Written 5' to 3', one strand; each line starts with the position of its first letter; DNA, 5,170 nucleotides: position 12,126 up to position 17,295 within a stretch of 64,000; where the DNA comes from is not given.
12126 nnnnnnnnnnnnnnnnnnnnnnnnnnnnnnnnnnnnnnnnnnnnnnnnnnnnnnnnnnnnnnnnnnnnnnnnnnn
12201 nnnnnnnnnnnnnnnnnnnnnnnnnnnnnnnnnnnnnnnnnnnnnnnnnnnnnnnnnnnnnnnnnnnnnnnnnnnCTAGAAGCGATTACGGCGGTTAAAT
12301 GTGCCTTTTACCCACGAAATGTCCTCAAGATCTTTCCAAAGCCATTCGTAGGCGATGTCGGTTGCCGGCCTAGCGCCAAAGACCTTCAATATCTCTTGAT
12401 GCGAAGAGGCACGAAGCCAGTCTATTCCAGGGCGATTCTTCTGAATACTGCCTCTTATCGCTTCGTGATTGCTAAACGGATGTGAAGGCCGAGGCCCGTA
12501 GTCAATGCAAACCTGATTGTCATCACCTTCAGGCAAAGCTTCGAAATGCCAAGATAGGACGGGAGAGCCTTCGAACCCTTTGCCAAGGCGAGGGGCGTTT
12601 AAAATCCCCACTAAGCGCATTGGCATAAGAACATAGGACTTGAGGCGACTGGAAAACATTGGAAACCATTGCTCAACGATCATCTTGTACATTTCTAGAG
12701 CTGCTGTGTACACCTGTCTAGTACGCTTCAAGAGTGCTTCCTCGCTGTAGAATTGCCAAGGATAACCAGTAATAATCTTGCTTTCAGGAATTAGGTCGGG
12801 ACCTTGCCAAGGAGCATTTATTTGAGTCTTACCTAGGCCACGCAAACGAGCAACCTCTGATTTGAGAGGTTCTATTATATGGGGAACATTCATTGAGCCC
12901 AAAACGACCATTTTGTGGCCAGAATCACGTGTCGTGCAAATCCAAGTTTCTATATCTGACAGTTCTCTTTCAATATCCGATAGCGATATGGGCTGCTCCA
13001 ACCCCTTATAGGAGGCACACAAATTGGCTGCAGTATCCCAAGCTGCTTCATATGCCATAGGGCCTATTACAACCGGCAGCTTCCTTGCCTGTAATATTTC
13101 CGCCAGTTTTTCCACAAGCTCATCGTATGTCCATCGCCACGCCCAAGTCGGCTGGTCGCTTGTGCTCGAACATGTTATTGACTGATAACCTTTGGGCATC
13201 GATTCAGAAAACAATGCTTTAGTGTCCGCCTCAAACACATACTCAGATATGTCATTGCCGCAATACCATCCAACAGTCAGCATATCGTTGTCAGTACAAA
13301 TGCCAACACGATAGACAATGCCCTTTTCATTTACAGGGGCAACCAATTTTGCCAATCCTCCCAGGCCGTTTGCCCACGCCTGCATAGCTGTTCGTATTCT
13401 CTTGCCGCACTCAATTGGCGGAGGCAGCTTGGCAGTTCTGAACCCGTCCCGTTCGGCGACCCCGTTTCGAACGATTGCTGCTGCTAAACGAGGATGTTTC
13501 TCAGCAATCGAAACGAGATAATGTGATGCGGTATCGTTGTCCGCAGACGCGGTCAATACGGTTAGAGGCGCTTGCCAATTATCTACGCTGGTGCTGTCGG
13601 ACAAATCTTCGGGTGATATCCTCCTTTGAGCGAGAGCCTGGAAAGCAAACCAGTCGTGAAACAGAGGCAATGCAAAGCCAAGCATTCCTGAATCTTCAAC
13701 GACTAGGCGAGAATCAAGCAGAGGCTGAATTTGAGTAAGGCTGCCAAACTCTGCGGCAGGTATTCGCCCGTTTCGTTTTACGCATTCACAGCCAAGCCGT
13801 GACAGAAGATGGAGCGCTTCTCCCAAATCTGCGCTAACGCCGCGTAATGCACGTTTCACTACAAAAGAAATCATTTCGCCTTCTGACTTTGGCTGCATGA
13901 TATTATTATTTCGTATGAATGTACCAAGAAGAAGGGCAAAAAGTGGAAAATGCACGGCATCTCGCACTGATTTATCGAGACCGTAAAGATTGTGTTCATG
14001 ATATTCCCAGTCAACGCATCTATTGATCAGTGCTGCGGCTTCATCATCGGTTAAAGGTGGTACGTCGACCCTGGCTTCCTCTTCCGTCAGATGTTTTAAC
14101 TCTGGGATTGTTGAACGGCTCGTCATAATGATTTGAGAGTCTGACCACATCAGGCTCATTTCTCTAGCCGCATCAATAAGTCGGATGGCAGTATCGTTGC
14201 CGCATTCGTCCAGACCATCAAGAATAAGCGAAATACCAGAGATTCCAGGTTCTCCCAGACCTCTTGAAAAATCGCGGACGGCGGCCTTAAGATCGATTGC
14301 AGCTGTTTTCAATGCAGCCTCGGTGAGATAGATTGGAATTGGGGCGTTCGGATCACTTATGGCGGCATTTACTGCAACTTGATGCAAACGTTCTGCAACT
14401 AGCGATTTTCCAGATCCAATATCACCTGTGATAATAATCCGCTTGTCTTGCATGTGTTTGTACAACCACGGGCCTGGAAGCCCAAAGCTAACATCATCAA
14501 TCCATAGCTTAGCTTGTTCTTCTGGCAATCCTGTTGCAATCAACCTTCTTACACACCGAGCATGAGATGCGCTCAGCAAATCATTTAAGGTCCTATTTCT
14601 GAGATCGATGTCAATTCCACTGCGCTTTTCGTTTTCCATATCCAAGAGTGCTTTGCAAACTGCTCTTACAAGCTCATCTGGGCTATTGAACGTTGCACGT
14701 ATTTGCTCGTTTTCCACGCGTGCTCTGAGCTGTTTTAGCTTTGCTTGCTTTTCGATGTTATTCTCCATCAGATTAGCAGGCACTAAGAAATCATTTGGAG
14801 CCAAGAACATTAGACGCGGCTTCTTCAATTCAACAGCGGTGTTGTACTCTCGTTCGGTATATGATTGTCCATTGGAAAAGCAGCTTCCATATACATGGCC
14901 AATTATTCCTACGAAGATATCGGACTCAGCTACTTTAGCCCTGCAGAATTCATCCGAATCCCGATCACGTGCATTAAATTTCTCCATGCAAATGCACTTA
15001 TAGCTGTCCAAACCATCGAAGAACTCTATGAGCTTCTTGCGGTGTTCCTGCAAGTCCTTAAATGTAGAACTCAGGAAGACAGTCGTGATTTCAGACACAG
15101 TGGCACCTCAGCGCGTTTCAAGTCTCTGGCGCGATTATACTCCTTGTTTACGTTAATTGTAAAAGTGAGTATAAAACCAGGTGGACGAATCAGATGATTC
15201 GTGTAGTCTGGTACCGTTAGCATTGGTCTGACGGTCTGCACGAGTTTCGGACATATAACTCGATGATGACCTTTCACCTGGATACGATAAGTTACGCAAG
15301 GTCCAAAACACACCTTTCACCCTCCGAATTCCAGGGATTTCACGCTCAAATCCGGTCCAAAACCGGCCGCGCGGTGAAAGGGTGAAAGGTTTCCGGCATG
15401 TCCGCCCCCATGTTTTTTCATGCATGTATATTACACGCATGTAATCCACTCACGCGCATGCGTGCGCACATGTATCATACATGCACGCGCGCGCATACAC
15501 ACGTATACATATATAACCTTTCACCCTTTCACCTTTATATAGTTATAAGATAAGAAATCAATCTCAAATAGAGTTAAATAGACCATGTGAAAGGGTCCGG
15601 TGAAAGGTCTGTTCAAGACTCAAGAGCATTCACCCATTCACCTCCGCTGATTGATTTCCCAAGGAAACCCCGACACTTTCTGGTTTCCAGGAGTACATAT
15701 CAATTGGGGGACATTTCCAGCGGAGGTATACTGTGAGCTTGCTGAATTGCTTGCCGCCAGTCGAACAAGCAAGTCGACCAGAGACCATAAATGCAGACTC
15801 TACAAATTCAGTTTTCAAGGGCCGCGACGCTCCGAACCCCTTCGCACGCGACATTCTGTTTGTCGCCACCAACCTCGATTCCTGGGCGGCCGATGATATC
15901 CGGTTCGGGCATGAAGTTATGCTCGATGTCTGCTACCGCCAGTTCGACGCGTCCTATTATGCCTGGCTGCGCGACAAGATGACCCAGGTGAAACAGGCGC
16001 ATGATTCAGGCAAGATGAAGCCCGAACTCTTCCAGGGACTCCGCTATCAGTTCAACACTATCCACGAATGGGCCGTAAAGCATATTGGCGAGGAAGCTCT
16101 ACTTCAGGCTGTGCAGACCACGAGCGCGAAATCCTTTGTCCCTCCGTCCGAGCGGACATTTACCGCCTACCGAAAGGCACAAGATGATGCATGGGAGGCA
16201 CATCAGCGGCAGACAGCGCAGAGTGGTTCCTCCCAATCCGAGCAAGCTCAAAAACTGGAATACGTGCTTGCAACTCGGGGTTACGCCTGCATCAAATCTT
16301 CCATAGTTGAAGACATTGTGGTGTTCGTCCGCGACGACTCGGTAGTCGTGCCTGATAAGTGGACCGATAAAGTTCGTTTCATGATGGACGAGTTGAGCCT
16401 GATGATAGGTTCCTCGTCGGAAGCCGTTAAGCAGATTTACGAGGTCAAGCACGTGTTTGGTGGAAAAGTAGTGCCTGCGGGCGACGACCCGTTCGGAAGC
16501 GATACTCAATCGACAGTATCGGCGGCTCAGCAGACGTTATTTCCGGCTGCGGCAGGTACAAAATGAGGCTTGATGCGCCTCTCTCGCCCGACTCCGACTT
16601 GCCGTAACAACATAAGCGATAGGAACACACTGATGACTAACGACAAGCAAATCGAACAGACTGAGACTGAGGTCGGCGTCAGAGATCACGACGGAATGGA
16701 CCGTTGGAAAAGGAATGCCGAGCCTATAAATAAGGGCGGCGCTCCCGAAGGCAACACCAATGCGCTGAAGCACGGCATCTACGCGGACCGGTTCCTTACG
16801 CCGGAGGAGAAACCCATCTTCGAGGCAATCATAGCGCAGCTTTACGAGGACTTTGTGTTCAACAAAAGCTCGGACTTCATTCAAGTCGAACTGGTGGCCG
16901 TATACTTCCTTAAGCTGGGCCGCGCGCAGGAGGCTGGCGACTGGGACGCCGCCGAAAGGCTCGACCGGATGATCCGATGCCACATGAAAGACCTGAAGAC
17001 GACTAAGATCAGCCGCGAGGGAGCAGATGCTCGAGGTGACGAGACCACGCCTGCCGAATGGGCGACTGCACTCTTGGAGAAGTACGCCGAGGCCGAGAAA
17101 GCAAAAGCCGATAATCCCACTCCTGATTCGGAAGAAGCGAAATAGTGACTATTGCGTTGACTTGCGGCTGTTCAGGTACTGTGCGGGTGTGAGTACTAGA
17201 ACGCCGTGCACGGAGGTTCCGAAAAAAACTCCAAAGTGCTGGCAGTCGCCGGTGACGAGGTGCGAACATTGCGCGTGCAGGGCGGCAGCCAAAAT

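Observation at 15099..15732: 630-bp non-coding region with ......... iteron-like repeats in inverted arrangement around a ~110-bp alternating purine-pyrimidine tract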

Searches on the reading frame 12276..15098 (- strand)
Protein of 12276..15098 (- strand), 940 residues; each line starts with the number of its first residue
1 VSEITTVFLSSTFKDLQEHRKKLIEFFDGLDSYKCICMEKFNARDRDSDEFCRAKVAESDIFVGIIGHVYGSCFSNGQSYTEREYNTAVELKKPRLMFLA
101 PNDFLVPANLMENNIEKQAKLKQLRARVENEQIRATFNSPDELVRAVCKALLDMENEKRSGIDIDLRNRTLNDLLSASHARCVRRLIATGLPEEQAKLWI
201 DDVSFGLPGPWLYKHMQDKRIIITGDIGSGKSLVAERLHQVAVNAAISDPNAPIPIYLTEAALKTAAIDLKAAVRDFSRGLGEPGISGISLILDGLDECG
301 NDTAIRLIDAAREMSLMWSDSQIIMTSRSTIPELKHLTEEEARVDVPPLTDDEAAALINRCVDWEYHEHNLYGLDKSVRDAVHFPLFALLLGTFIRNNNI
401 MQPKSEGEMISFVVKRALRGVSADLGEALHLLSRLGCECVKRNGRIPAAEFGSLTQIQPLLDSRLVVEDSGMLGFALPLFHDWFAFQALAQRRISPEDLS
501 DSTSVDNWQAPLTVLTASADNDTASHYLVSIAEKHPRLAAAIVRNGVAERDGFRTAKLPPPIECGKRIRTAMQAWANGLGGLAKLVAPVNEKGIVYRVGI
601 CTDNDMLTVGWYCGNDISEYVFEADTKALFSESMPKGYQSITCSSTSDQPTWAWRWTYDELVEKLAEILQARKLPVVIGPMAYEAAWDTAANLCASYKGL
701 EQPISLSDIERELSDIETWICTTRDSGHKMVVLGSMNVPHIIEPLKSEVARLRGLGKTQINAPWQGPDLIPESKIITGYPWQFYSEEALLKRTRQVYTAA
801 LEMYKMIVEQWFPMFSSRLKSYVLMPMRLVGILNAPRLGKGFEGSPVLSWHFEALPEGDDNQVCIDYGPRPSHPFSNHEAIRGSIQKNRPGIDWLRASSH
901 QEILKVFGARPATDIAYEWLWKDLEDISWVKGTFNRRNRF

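Call 9: search_protein_families(library=pfam, proteins=[window:12276-15098:-], max_evalue=0.01)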
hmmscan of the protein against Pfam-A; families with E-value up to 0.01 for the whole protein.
window:12276-15098:- (940 aa): 4 families
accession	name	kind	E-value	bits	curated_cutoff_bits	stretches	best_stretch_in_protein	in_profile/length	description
PF13271.11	DUF4062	-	7.7e-23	80.9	24.7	1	7-88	2-82/82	Domain of unknown function (DUF4062)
PF05729.18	NACHT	-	2.8e-05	24.4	26.7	1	220-360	2-162/167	NACHT domain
PF24883.2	NPHP3_N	-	0.00074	20.2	24.8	0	289-328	126-164/164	Nephrocystin 3, N-terminal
PF13401.12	AAA_22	-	0.0058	17.4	27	0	218-287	5-64/130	AAA domain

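Call 10: search_protein_families(library=phrogs, proteins=[window:12276-15098:-], max_evalue=0.001)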
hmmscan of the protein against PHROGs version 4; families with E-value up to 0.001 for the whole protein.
window:12276-15098:- (940 aa): 3 families
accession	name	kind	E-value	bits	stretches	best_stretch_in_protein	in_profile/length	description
phrog_15411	-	unknown function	2.1e-27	97.4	1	7-156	7-154/333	-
phrog_9489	-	unknown function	1.6e-18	67.7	1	6-152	18-163/458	-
phrog_18297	-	unknown function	1.4e-06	28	1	218-361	120-265/672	-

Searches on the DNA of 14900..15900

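Call 12: search_rna_families(source=window, start=14900, end=15900, threshold=evalue, max_evalue=5)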
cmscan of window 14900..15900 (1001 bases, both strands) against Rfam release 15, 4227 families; matches with E-value up to 5: 10.
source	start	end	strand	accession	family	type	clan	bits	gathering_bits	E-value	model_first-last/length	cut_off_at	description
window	15445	15510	-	RF04217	mir-297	Gene; miRNA;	-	44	90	2e-06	1-71/71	no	mir-297 microRNA precursor family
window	15438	15511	-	RF04052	mir-466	Gene; miRNA;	-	27.8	85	0.0057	1-80/80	no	mir-466 microRNA precursor family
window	15444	15510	-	RF04176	mir-3149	Gene; miRNA;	-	21.5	100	0.32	1-83/83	no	mir-3149 microRNA precursor family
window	15452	15502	-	RF01077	TLS-PK2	Cis-reg;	-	20.8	42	0.35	1-66/66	no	Pseudoknot of tRNA-like structure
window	15376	15533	-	RF02723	sno_ZL1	Gene; snRNA; snoRNA; CD-box;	-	18.6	64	0.052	1-196/196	no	Small nucleolar RNA ZL1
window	15451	15505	+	RF04052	mir-466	Gene; miRNA;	-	18.5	85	1.7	1-80/80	no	mir-466 microRNA precursor family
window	15375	15531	-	RF01699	Clostridiales-1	Gene; sRNA;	-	18.3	48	0.28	1-166/166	no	Clostridiales-1 RNA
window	15408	15573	-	RF00252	Alfamo_CPB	Cis-reg;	-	18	70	0.03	1-182/182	no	Alfalfa mosaic virus coat protein binding (CPB) RNA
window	15420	15485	+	RF04217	mir-297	Gene; miRNA;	-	17.7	90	5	1-71/71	no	mir-297 microRNA precursor family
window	15427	15513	-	RF04161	mir-3688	Gene; miRNA;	-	16.7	84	3.7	1-88/88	no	mir-3688 microRNA precursor family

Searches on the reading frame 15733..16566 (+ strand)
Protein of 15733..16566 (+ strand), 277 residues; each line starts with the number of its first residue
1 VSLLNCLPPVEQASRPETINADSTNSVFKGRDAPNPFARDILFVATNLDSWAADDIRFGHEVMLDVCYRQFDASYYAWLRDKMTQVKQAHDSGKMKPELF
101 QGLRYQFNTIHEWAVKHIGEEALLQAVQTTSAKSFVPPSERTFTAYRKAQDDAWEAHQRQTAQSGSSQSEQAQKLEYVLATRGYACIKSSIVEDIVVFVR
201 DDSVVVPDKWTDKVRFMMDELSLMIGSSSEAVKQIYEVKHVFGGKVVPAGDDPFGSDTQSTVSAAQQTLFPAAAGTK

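Call 9: search_protein_families(library=pfam, proteins=[window:15733-16566:+], max_evalue=0.01)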
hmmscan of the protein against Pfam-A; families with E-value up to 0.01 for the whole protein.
window:15733-16566:+ (277 aa): 1 family
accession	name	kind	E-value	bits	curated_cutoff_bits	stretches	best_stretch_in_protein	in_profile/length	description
PF11919.13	PSME4_C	-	0.007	16.6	22.5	0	140-180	48-82/88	Proteasome activator complex subunit 4-like, C-terminal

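Call 10: search_protein_families(library=phrogs, proteins=[window:15733-16566:+], max_evalue=0.001)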
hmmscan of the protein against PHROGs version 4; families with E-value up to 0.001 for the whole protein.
window:15733-16566:+ (277 aa): 0 families

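Call 15: find_related_loci(query=window:15733-16566:+, collection=viral_contigs, flank=6000)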
Query window:15733-16566:+ (277 aa) in viral_contigs; peptide patterns used: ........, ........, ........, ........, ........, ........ (x = any residue, [..] = any of these).
5 stretches matched a pattern, but none encodes a relative of the query by tblastn (E <= 1e-3).

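Call 100: search_protein_families(library=pfam, proteins=[window:15733-16566:+], max_evalue=0.01)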
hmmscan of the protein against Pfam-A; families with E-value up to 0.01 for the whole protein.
window:15733-16566:+ (277 aa): 1 family
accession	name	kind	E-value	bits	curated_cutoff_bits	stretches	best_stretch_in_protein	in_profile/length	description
PF11919.13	PSME4_C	-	0.007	16.6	22.5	0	140-180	48-82/88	Proteasome activator complex subunit 4-like, C-terminal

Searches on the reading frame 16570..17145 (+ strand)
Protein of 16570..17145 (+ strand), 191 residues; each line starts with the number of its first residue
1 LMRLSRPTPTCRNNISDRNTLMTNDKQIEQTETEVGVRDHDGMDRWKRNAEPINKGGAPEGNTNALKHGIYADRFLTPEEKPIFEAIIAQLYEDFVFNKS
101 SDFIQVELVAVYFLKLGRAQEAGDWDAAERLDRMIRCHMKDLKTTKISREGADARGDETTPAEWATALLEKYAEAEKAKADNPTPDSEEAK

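Call 9: search_protein_families(library=pfam, proteins=[window:16570-17145:+], max_evalue=0.01)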
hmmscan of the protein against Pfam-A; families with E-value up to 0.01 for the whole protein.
window:16570-17145:+ (191 aa): 0 families

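Call 10: search_protein_families(library=phrogs, proteins=[window:16570-17145:+], max_evalue=0.001)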
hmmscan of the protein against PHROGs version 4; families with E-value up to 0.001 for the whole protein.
window:16570-17145:+ (191 aa): 4 families
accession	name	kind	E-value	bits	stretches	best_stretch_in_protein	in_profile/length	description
phrog_1889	-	head and packaging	1.4e-07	32.4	1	47-87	73-118/276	terminase small subunit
phrog_509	-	head and packaging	0.00012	22.7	1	41-96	61-116/238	terminase small subunit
phrog_9231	-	head and packaging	0.00029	21.7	1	49-74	63-88/240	terminase small subunit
phrog_370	-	head and packaging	0.00063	20.7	1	24-139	85-183/284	terminase small subunit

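Call 34: find_related_loci(query=window:16570-17145:+, collection=viral_contigs, flank=3000)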
Query window:16570-17145:+ (191 aa) in viral_contigs; peptide patterns used: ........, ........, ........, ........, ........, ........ (x = any residue, [..] = any of these).
96 stretches matched a pattern; 64 encode a relative of the query (tblastn E <= 1e-3); 64 distinct loci.
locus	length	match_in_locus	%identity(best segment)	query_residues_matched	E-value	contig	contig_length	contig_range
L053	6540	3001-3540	88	3-182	3e-108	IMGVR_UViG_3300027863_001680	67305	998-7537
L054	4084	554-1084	71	3-182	6e-81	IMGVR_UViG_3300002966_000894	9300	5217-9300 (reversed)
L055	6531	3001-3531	71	3-182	7e-81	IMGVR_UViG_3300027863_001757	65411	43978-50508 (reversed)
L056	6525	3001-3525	69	5-182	9e-78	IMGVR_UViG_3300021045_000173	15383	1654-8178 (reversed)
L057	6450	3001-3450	65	39-184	2e-59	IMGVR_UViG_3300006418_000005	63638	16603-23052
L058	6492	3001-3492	60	25-184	2e-59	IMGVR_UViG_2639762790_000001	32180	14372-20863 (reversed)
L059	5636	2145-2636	60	25-184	2e-59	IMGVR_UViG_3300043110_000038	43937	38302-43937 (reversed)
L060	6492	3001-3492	60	25-184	1e-58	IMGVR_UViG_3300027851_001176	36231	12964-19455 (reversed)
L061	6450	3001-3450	65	39-184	1e-58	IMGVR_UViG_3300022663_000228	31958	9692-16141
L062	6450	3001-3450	65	39-184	1e-58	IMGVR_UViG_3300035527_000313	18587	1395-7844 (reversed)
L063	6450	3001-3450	65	39-184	2e-58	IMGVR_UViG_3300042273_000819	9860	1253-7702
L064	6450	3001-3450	65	39-184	2e-58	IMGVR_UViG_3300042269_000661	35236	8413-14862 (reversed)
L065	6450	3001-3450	65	39-184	2e-58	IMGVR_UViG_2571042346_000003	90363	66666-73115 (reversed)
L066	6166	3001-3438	66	43-184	3e-58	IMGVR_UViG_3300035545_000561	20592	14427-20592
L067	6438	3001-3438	66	39-180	2e-58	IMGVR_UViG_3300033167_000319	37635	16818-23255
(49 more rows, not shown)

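Call 50: find_related_loci(query=window:16570-17145:+, collection=viral_contigs, flank=10000)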
Query window:16570-17145:+ (191 aa) in viral_contigs; peptide patterns used: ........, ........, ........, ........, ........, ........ (x = any residue, [..] = any of these).
96 stretches matched a pattern; 64 encode a relative of the query (tblastn E <= 1e-3); 64 distinct loci.
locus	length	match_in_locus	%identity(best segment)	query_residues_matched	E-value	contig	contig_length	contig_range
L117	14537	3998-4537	88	3-182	8e-108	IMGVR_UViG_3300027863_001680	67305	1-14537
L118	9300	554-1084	71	3-182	2e-80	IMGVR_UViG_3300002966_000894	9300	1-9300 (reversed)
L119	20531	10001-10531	71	3-182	2e-80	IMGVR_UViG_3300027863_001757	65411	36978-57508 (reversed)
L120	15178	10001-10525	69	5-182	2e-77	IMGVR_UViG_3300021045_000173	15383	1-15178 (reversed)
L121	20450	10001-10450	65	39-184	5e-59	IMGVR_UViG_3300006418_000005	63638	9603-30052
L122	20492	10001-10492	60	25-184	5e-59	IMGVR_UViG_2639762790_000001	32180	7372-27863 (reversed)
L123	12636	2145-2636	60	25-184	5e-59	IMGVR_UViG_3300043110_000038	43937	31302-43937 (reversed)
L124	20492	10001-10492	60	25-184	3e-58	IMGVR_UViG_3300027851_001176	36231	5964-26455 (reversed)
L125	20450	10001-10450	65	39-184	3e-58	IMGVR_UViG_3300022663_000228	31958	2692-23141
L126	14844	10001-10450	65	39-184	3e-58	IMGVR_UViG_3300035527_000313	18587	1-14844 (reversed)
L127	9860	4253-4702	65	39-184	4e-58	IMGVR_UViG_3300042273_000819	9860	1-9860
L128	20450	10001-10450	65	39-184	4e-58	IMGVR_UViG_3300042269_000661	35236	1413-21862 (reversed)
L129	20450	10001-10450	65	39-184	4e-58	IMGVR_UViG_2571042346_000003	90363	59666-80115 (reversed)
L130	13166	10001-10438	66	43-184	8e-58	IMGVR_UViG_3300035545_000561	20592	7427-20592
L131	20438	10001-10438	66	39-180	5e-58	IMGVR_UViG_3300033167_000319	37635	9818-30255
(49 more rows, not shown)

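Call 100: search_protein_families(library=pfam, proteins=[L119:6381-9065:+, L120:6566-9070:+], max_evalue=0.01)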
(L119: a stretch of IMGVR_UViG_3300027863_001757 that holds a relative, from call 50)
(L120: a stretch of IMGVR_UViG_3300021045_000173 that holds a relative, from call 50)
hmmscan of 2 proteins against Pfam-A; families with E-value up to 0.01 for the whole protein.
L119:6381-9065:+ (894 aa): 1 family
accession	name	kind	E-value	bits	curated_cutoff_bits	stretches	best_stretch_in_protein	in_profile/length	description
PF22763.1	NrS1-1_pol-like_HBD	-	1.1e-25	89.7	27.9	1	242-300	2-60/64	NrS-1 polymerase HBD domain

L120:6566-9070:+ (834 aa): 1 family
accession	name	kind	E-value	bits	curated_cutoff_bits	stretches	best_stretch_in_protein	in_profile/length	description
PF13155.12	Toprim_2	-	0.004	17.9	22.1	1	163-243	1-83/88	Toprim-like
